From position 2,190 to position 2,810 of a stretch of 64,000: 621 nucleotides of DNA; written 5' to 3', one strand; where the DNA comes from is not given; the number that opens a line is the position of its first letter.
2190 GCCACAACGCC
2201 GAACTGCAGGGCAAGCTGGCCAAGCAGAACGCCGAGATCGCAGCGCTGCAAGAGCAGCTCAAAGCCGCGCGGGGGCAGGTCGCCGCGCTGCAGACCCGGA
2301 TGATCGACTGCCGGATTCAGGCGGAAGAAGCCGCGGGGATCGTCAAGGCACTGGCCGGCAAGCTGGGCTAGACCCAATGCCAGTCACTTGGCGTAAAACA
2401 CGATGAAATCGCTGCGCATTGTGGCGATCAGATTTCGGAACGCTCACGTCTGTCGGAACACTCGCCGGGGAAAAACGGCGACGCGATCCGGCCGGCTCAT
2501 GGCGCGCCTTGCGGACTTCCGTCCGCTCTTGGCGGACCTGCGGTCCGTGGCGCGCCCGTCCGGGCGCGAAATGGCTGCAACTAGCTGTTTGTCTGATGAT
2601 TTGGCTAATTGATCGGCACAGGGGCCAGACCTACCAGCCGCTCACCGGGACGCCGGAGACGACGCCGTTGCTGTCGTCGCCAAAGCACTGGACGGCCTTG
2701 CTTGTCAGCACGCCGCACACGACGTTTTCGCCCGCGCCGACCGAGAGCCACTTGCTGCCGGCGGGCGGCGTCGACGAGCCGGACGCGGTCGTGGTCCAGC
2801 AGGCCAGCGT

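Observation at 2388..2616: A roughly 230-bp structured repeat sits 16 nt after a plus-strand stop codon at two separate loci, with conserved hairpin stems and variable loops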

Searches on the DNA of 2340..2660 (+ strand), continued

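Call 55: search_with_rna_model(model_id=R1, sources=[L071, L072, L073], max_evalue=10, filters=off, show_alignments=3)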
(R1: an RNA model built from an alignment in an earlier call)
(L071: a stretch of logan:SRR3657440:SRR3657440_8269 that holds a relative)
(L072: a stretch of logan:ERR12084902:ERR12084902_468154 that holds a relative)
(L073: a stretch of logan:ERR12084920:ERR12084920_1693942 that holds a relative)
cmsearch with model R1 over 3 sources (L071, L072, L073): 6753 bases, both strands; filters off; matches with E-value up to 10: 43.
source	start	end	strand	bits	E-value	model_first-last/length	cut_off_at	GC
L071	2094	2201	+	102.4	2.2e-22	1-107/107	no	0.66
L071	2202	2233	+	10.3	0.091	67-98/107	no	0.84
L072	88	122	-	8.7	0.2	17-54/107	no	0.57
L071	1480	1588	+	7.2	0.44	1-107/107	no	0.71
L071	1295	1332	+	7.1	0.47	14-57/107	no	0.71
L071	1766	1814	+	5.8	0.91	14-58/107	no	0.73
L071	3025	3100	+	5.6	0.99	1-107/107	no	0.71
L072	2092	2209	+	5.6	1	1-107/107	no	0.66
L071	2209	2283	-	5.5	1.1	1-107/107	no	0.59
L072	2003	2109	-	5.3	1.2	1-107/107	no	0.63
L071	2831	2888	+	5.2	1.2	1-107/107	no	0.67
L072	1089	1165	+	5.1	1.3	1-107/107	no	0.69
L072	2057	2085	+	5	1.4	22-50/107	no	0.52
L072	320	375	-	4.5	1.8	1-107/107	no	0.62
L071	2691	2789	-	4.1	2.1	1-107/107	no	0.71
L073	324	402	-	4.1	2.2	1-107/107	no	0.59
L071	2633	2688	+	4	2.3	1-107/107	no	0.66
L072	1056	1096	-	4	2.3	14-57/107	no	0.68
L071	1016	1048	+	3.8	2.6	20-52/107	no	0.76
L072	154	211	-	3.6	2.9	1-107/107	no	0.64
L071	1134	1195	-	3.5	2.9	1-107/107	no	0.66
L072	244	318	+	3.2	3.4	1-107/107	no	0.61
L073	1075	1174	-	3.2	3.5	1-107/107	no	0.63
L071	49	103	+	2.5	5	1-107/107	no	0.58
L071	2121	2195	-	2.3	5.4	1-107/107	no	0.69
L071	1359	1393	+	2.3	5.5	1-107/107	no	0.69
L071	1264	1326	-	2.3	5.6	1-107/107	no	0.7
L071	1897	1957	-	2.2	5.8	1-107/107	no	0.74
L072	1321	1384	+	2.2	5.9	16-55/107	no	0.61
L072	789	879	+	2.2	5.9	1-107/107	no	0.64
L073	170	263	-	2.1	6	1-107/107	no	0.71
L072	1167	1231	-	2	6.4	1-107/107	no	0.58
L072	1813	1923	-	2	6.4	1-107/107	no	0.6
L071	117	178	-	2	6.4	1-107/107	no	0.65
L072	1254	1284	+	2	6.5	21-51/107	no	0.58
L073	972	1042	+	1.8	7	1-107/107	no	0.62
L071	4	17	+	1.8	7.1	84-97/107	no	1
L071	1763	1795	-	1.5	8.2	20-52/107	no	0.79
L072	500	562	-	1.3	9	1-107/107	no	0.6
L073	616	698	+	1.3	9.2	1-107/107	no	0.55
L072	925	1011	-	1.3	9.2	1-107/107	no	0.57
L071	3105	3121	+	1.2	9.8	82-98/107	no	0.76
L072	388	487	+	1.1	10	1-107/107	no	0.64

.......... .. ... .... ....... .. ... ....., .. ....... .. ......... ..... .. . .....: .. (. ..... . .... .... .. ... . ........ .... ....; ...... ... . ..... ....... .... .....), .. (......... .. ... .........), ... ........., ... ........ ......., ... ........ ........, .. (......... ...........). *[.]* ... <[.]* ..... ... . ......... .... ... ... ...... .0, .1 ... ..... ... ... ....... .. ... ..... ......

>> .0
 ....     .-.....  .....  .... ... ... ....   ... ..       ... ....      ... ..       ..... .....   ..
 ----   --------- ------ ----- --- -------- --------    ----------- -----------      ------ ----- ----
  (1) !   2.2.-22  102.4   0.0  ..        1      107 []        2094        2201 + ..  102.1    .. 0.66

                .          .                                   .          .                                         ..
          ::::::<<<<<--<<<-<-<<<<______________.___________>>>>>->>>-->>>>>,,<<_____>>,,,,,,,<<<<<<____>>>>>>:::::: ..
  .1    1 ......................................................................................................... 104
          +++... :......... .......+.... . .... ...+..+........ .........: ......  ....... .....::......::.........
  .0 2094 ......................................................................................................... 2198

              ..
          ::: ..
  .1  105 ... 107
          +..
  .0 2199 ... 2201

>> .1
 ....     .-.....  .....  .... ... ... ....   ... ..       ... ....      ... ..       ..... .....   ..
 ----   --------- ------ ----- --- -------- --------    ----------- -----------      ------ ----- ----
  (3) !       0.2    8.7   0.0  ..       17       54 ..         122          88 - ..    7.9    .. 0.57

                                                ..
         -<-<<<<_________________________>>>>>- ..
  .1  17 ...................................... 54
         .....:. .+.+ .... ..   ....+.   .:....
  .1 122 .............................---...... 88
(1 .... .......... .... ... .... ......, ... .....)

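Call 58: search_with_rna_model(model_id=R1, sources=[window, L003, L004, L007, L010, L011, L013, L015, L031], max_evalue=0.000001, make_alignment=true)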
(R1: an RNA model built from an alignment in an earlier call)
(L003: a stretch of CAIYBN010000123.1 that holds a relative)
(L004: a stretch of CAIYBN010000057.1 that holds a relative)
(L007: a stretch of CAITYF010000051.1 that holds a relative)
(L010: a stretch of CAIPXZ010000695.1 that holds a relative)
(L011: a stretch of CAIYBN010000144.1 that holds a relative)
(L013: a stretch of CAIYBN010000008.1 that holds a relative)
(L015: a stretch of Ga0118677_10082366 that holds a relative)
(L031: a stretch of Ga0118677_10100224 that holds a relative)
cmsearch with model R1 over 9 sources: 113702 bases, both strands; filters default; matches with E-value up to 0.000001: 12.
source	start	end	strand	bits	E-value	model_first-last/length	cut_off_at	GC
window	10557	10663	+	112.5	2.1e-23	1-107/107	no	0.64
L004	441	547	-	111.4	3.6e-23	1-107/107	no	0.64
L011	6040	6147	-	107.3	3e-22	1-107/107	no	0.69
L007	3735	3841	-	104.1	1.6e-21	1-107/107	no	0.72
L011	3851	3957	+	103.4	2.2e-21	1-107/107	no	0.65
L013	173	279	-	102.9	2.9e-21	1-107/107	no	0.68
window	2428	2535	+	102.4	3.8e-21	1-107/107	no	0.66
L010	3925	4032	-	97.8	4e-20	1-107/107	no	0.73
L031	2257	2364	+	93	4.7e-19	1-107/107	no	0.69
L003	4605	4712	+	86.1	1.6e-17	1-107/107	no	0.7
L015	412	518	+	82.8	9.3e-17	1-107/107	no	0.68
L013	33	140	+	54.8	1.6e-10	1-107/107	no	0.69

Alignment A4: 12 matches aligned to the model, 112 columns, each read 5' to 3' on its own strand. Consensus structure (alignment columns), stored with it:
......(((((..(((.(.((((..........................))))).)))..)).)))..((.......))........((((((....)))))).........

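Call 63: search_with_rna_model(model_id=R1, sources=[L074, L075, L076, L077], max_evalue=0.01)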
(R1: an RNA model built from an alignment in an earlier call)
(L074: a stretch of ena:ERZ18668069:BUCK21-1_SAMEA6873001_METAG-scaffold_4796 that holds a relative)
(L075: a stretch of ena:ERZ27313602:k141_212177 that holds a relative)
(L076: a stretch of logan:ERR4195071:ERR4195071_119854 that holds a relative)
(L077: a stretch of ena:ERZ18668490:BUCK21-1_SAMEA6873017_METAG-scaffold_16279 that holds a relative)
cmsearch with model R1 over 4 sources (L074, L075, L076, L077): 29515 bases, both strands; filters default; matches with E-value up to 0.01: 4.
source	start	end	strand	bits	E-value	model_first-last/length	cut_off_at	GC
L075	8702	8809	+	107.7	6.2e-23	1-107/107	no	0.67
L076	2094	2201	+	107.7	6.2e-23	1-107/107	no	0.67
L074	8734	8841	+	102.4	9.8e-22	1-107/107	no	0.66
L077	1473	1580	+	102.4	9.8e-22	1-107/107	no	0.66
